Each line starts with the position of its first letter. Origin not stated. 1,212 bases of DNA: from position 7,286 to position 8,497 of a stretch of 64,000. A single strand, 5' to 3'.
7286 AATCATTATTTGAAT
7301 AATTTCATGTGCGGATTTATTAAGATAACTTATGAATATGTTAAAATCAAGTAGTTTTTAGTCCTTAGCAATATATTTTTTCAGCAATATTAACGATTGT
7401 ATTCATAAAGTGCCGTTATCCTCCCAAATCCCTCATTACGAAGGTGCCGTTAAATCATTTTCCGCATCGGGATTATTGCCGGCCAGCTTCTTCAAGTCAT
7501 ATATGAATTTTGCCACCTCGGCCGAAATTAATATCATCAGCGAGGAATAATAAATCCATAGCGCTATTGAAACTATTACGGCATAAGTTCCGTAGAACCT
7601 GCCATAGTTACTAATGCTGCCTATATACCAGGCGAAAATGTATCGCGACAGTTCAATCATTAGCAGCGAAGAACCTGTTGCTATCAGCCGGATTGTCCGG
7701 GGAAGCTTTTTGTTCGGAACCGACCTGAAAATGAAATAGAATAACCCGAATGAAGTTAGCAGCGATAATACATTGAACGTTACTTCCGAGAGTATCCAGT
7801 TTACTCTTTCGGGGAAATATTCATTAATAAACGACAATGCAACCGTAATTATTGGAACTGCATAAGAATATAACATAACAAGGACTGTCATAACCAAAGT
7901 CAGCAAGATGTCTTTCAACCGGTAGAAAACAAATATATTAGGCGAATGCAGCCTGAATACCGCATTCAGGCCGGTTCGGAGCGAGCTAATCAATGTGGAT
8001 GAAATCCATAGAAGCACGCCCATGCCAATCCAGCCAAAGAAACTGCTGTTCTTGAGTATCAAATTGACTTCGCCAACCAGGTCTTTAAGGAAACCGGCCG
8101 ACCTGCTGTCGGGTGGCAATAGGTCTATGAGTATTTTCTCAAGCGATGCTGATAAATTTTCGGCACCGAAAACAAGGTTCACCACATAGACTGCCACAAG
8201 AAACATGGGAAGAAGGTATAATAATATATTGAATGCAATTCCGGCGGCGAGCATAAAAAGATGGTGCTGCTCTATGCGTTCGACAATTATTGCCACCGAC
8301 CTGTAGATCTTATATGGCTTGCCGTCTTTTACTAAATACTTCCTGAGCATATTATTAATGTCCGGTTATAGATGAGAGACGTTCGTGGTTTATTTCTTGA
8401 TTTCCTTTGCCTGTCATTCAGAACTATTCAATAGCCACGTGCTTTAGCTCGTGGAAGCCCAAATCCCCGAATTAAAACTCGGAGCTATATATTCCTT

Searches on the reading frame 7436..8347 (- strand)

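Call 18: search_protein_families(library=pfam, proteins=[window:7436-8347:-], max_evalue=0.01)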
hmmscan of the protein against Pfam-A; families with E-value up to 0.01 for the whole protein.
window:7436-8347:- (303 aa): 1 family
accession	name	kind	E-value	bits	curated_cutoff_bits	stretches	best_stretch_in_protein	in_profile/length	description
PF03631.20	Virul_fac_BrkB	-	2.7e-35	122.7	33.7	1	27-281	2-254/259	Virulence factor BrkB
